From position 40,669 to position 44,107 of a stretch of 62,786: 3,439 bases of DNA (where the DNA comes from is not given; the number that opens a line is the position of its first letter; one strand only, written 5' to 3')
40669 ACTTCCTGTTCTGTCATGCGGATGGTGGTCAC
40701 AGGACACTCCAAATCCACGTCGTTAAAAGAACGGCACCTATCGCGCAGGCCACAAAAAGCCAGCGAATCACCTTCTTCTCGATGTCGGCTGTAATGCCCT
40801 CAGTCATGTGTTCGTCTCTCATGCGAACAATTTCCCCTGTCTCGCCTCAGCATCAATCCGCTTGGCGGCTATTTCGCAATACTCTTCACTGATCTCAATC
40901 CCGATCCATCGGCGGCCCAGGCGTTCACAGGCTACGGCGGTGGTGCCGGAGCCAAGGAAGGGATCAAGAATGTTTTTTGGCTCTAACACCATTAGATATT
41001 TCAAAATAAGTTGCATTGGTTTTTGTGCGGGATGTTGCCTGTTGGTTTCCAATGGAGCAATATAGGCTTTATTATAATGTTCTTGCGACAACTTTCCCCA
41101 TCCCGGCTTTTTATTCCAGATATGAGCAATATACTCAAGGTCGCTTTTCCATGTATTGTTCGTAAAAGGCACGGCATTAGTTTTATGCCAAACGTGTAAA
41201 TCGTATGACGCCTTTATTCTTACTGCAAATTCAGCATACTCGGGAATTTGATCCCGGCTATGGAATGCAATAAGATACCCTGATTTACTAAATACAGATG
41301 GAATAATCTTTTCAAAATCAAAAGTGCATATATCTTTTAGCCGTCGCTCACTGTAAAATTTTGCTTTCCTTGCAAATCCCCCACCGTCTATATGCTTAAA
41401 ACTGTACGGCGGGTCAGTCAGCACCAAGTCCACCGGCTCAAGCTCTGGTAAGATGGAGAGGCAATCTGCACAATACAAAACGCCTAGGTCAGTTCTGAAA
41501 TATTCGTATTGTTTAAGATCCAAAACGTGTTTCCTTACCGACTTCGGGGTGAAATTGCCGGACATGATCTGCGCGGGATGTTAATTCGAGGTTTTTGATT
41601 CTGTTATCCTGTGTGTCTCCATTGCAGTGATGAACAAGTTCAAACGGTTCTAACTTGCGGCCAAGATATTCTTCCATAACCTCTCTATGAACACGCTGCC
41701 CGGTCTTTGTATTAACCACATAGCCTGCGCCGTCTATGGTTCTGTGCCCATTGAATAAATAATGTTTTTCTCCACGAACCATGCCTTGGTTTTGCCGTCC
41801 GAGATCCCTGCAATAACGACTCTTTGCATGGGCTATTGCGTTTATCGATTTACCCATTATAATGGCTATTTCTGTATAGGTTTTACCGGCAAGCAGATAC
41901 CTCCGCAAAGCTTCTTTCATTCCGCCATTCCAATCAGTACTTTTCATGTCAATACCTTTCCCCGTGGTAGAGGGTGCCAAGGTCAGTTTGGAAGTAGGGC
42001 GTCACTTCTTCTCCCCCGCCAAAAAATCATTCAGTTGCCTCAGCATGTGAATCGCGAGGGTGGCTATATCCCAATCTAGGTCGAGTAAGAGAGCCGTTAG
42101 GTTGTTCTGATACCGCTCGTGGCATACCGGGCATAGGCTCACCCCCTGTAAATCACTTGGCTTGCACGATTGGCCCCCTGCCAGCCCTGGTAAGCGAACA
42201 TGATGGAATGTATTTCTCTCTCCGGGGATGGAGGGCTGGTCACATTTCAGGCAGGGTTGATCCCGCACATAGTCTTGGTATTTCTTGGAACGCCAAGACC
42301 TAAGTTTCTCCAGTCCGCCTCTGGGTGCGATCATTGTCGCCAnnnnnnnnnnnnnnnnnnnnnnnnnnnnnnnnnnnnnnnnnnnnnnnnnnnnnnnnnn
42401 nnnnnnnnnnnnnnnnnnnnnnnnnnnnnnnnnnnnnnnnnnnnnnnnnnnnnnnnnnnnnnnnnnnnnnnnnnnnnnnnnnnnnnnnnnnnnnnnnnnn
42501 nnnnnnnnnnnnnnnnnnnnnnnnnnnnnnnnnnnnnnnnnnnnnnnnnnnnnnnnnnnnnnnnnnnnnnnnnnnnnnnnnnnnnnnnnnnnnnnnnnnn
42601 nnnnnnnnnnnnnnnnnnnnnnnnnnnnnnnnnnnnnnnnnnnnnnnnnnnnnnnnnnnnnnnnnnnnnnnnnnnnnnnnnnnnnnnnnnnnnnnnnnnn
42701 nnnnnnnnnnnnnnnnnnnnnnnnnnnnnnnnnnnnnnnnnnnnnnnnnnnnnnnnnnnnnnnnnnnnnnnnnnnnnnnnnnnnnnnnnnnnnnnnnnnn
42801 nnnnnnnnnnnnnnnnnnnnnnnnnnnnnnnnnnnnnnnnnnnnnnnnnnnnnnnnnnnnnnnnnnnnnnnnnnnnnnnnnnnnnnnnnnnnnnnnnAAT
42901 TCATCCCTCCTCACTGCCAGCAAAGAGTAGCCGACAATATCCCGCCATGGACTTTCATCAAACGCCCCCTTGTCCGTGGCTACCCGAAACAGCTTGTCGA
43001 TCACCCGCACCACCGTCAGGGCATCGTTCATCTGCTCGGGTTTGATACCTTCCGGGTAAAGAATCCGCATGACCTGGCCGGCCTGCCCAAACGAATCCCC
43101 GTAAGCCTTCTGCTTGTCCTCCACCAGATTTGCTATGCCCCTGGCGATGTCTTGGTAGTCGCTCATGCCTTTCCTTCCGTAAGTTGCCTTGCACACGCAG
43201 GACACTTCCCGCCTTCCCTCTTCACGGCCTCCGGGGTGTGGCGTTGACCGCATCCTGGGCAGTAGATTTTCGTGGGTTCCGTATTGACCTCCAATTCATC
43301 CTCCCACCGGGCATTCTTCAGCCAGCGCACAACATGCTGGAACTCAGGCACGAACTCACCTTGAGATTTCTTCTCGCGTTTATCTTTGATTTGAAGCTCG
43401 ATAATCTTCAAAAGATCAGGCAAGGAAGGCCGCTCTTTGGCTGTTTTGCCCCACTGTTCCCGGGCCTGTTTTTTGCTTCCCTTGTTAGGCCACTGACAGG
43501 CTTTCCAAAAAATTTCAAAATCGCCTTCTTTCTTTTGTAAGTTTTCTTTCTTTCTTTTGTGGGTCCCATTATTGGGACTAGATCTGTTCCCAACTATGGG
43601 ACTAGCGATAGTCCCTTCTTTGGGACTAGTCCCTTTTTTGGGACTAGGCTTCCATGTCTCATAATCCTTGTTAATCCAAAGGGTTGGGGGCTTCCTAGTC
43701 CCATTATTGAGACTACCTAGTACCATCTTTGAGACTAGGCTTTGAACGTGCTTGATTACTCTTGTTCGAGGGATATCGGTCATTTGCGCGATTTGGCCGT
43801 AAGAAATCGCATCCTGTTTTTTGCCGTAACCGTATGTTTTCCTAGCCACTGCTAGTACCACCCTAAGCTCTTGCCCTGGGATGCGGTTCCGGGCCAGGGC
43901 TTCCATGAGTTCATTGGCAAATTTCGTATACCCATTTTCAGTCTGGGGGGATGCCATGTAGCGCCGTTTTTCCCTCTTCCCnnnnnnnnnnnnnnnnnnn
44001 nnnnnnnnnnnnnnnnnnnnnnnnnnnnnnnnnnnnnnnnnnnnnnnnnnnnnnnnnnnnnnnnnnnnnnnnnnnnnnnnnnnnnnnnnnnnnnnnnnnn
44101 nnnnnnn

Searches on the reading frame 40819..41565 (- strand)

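Call 93: search_protein_families(library=pfam, proteins=[window:40819-41565:-], max_evalue=0.001)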
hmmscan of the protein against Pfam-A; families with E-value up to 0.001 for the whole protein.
window:40819-41565:- (248 aa): 1 family
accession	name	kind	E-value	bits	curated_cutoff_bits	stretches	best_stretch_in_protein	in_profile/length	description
PF01555.25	N6_N4_Mtase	-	3e-25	89.9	26.7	1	45-235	1-221/221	DNA methylase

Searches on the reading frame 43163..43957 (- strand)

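Call 93: search_protein_families(library=pfam, proteins=[window:43163-43957:-], max_evalue=0.001)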
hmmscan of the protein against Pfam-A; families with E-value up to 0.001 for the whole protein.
window:43163-43957:- (264 aa): 2 families
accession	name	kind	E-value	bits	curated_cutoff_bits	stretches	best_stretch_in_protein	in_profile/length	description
PF04492.19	Phage_rep_O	-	1.2e-21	77.5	28.7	1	5-102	4-95/95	Bacteriophage replication protein O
PF01155.25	HypA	-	0.00092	19.7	28.9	0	219-258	59-95/112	Hydrogenase/urease nickel incorporation, metallochaperone, hypA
